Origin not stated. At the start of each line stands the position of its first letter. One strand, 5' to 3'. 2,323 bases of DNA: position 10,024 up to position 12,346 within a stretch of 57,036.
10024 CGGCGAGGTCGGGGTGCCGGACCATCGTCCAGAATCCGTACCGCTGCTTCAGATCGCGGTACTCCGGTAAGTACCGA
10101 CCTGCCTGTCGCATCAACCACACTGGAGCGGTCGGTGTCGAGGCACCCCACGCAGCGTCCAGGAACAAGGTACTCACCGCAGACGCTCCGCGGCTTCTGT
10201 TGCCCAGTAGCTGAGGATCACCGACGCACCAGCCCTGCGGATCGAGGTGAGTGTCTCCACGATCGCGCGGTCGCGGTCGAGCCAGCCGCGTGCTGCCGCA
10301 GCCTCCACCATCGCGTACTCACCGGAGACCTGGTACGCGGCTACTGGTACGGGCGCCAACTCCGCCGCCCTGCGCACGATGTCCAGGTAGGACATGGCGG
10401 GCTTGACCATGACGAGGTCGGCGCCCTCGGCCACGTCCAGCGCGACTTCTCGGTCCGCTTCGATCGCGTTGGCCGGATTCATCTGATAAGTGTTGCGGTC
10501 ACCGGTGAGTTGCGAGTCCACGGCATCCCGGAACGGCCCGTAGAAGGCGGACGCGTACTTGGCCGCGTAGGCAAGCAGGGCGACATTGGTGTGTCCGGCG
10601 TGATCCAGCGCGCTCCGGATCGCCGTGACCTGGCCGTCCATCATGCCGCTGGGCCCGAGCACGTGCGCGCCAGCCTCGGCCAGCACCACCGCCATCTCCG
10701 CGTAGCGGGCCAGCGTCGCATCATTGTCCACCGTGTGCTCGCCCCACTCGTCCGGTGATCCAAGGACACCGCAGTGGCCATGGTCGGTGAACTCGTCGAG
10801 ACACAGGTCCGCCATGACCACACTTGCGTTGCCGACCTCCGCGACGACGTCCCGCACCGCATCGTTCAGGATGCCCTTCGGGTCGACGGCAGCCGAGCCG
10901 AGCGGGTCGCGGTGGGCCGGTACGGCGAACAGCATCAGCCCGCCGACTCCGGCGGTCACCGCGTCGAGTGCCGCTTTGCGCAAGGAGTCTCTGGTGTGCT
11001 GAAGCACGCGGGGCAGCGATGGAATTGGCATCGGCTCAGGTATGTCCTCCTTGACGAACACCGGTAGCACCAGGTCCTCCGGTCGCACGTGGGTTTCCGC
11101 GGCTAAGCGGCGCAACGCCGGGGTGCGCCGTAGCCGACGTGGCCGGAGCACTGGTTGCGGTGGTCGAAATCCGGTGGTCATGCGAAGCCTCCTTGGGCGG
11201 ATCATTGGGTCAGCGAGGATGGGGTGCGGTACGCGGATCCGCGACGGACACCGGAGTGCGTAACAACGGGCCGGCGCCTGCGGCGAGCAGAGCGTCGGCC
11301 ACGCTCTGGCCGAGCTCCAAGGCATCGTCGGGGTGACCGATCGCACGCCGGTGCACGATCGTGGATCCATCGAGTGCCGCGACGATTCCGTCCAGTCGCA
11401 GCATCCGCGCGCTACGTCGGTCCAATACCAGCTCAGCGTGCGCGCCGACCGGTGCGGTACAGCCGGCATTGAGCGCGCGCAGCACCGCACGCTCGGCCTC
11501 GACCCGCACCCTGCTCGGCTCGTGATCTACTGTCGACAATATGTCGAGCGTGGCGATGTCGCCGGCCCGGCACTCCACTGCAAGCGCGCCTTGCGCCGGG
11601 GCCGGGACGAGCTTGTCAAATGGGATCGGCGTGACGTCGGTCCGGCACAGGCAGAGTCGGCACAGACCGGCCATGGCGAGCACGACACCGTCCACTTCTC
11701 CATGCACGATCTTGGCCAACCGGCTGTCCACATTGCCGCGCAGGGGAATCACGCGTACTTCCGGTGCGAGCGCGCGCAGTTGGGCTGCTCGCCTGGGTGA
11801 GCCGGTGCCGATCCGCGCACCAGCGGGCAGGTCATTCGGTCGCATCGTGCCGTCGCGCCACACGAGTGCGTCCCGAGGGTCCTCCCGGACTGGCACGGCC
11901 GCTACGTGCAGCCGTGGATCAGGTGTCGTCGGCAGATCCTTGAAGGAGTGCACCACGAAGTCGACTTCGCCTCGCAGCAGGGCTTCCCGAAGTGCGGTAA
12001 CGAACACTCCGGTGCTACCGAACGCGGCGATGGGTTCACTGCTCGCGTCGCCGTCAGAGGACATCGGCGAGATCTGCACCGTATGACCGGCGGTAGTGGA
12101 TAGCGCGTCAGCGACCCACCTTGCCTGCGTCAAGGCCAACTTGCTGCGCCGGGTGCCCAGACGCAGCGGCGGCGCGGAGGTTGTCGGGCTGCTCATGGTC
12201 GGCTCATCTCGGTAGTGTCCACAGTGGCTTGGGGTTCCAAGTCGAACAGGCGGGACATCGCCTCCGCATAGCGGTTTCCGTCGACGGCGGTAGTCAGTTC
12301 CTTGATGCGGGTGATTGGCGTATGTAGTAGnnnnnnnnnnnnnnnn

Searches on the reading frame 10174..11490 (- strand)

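Call 33: search_protein_families(library=pfam, proteins=[window:10174-11490:-], max_evalue=0.0001)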
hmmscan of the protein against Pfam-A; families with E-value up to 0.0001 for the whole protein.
window:10174-11490:- (438 aa): 1 family
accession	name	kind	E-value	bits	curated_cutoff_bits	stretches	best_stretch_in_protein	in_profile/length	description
PF00490.27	ALAD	-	1.5e-129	432.2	24.6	1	116-435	3-316/317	Delta-aminolevulinic acid dehydratase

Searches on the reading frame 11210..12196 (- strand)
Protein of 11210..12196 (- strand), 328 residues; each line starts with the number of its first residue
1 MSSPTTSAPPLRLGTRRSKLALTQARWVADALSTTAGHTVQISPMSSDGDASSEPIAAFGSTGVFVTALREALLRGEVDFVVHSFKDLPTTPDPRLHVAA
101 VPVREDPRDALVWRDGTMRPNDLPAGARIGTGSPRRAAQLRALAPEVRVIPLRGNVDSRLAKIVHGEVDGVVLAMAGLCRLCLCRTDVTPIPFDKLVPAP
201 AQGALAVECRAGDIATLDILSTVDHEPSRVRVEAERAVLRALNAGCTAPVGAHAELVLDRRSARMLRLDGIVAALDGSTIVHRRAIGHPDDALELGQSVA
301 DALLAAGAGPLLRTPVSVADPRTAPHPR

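Call 33: search_protein_families(library=pfam, proteins=[window:11210-12196:-], max_evalue=0.0001)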
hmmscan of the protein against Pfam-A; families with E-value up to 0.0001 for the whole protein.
window:11210-12196:- (328 aa): 2 families
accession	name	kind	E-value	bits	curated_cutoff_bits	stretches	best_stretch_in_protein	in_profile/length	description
PF01379.25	Porphobil_deam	-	1.3e-67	227.8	22.1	1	11-215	1-204/207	Porphobilinogen deaminase, dipyromethane cofactor binding domain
PF03900.20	Porphobil_deamC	-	8.6e-17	61.7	26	1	231-304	3-73/74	Porphobilinogen deaminase, C-terminal domain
